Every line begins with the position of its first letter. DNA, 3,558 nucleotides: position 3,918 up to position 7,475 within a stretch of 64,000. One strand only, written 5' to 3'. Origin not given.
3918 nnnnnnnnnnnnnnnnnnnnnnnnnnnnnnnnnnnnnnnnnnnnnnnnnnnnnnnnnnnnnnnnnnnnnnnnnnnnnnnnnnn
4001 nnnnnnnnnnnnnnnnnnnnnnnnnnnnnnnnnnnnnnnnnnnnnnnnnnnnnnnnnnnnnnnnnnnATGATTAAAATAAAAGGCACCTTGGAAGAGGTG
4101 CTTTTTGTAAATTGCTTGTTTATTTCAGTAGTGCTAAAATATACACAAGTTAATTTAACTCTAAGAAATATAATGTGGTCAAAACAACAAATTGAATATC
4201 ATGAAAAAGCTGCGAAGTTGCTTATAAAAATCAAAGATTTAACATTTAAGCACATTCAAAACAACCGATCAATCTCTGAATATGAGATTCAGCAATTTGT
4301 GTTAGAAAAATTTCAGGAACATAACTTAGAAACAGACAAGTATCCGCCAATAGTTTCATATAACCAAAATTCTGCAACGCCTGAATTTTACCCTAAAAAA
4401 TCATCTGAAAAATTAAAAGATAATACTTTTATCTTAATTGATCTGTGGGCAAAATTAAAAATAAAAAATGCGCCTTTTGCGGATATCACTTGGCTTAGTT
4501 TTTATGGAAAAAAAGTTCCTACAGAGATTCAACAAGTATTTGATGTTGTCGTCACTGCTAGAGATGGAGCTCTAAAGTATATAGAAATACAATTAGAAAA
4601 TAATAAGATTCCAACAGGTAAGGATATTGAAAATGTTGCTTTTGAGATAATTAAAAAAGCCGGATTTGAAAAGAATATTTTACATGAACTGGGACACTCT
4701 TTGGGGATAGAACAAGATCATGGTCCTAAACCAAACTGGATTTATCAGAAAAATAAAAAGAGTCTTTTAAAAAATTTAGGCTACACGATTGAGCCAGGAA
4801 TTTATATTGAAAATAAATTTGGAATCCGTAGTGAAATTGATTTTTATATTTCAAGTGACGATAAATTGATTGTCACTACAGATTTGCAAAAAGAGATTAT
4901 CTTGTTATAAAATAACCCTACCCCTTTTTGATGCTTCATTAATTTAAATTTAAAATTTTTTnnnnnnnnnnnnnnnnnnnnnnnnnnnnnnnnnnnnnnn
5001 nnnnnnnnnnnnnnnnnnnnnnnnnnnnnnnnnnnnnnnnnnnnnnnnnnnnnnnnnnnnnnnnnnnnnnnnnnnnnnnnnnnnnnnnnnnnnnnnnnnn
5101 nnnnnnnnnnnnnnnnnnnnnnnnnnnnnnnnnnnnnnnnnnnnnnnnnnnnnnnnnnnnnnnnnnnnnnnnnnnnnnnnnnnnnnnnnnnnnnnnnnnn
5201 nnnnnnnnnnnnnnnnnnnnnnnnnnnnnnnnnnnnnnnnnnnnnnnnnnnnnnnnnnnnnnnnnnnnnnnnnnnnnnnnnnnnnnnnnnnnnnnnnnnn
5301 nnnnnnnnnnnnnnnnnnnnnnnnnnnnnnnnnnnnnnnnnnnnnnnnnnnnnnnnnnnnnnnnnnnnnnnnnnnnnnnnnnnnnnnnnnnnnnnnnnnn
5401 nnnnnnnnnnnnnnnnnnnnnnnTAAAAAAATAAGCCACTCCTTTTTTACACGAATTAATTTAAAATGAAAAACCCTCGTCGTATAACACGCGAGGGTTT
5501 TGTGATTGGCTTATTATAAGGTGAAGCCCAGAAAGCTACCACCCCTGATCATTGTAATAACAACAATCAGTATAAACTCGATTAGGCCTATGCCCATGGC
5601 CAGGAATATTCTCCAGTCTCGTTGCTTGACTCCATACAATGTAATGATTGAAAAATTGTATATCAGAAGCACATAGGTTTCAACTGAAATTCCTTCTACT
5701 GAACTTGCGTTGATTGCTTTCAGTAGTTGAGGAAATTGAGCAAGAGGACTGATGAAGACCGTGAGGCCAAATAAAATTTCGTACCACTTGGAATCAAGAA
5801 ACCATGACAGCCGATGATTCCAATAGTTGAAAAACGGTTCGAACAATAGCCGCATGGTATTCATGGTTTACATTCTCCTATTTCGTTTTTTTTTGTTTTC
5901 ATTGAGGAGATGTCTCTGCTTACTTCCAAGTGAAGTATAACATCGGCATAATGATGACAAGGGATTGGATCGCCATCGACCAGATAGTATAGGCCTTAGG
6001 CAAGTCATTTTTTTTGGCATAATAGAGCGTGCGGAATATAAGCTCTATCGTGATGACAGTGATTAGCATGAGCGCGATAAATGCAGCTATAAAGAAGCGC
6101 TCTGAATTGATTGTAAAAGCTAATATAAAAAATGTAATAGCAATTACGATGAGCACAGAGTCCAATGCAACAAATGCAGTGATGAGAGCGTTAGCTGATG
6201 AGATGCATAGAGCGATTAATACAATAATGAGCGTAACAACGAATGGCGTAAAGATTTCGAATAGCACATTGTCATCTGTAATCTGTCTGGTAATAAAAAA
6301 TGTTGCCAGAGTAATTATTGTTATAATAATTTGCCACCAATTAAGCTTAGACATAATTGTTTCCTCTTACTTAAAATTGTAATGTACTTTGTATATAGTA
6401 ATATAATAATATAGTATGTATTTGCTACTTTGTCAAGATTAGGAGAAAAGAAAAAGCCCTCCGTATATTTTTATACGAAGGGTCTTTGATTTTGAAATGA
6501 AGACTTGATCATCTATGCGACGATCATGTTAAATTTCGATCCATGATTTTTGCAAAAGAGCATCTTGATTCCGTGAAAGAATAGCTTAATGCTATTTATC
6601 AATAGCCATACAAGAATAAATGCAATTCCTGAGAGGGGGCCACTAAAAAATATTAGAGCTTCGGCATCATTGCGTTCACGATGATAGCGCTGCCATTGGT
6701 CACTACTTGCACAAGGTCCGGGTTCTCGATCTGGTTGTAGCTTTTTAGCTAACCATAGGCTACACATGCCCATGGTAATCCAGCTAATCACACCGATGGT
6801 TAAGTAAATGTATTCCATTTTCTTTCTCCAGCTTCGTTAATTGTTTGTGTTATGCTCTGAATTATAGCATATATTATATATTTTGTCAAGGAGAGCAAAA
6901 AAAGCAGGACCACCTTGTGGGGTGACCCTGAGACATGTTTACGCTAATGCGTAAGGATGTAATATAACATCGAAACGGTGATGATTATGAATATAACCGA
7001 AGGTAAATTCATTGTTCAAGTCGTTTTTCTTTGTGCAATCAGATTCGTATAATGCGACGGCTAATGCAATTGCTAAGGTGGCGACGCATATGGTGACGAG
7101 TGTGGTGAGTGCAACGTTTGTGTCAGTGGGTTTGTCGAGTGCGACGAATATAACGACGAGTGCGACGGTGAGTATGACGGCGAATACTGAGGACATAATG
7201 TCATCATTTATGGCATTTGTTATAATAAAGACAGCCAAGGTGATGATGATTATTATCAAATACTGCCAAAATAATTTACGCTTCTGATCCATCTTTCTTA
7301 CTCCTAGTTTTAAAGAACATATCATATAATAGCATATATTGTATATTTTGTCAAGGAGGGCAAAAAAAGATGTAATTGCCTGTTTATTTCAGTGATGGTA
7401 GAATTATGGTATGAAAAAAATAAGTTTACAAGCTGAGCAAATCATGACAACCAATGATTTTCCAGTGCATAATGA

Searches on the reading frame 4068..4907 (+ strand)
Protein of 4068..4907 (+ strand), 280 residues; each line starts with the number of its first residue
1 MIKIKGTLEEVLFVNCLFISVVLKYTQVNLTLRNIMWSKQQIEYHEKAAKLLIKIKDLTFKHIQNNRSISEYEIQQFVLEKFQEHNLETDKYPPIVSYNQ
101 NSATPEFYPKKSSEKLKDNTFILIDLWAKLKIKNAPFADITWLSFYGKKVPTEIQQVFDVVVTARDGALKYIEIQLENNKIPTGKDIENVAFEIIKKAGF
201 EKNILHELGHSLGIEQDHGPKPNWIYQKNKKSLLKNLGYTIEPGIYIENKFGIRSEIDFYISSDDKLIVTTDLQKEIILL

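Call 83: search_protein_families(library=ncbifam, proteins=[window:4068-4907:+], max_evalue=0.00001)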
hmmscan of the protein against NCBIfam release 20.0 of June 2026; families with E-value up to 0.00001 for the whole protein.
window:4068-4907:+ (280 aa): 2 families
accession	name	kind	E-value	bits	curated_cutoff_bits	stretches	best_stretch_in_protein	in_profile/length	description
NF007310.0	PRK09795.1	equivalog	1.5e-11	43.8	393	1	50-260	137-339/361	aminopeptidase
NF040821.1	dipep_PepQ_Arch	equivalog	2.6e-11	43.1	630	1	35-265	121-334/346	Xaa-Pro dipeptidase PepQ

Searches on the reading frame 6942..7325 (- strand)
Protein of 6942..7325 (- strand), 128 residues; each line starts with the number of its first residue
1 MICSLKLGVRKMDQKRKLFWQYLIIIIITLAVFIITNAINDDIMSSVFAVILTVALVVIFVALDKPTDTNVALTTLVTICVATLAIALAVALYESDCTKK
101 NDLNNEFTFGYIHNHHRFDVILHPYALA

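Call 6: search_protein_families(library=pfam, proteins=[window:6942-7325:-], max_evalue=1)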
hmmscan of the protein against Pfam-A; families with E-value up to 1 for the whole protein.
window:6942-7325:- (128 aa): 18 families
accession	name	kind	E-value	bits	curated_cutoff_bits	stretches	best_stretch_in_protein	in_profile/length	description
PF02554.20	CstA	-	0.00057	19.2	27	1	22-98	135-213/560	Carbon starvation protein CstA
PF02322.20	Cyt_bd_oxida_II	-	0.003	17.4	35.6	1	18-108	190-276/302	Cytochrome bd terminal oxidase subunit II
PF18949.5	DUF5693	-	0.0035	16.3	29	1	19-99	315-394/609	Family of unknown function (DUF5693)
PF00892.27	EamA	-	0.0043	17.8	28.2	1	6-94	22-112/135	EamA-like transporter family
PF07242.16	DUF1430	-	0.0088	16.7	28.2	1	8-66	33-89/100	Protein of unknown function (DUF1430)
PF09586.16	YfhO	-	0.0098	14.7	28.5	1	5-96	350-450/835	Bacterial membrane protein YfhO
PF11992.13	TgpA_N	-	0.014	14.8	30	1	23-92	104-179/333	TgpA N-terminal domain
PF05875.18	Ceramidase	-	0.027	14.3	32.5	1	25-108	89-170/259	Ceramidase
PF19814.4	DUF6297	-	0.028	13.7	29.8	1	45-91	58-104/375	Family of unknown function (DUF6297)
PF19389.4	DUF5964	-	0.032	14.5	25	1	8-36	26-55/60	Family of unknown function (DUF5964)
PF19529.4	DUF6057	-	0.049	13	29.8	1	10-94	93-177/569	Family of unknown function (DUF6057)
PF25637.1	DUF7942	-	0.1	13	26.7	1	22-90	16-92/104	Family of unknown function (DUF7942)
PF11124.14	Pho86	-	0.12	12.2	29.3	1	5-99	33-126/291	Inorganic phosphate transporter chaperone Pho86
PF12666.12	PrgI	-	0.21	12.6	27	1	48-115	24-81/91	PrgI family protein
PF14256.11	YwiC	-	0.23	12.2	25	1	10-86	50-125/126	YwiC-like protein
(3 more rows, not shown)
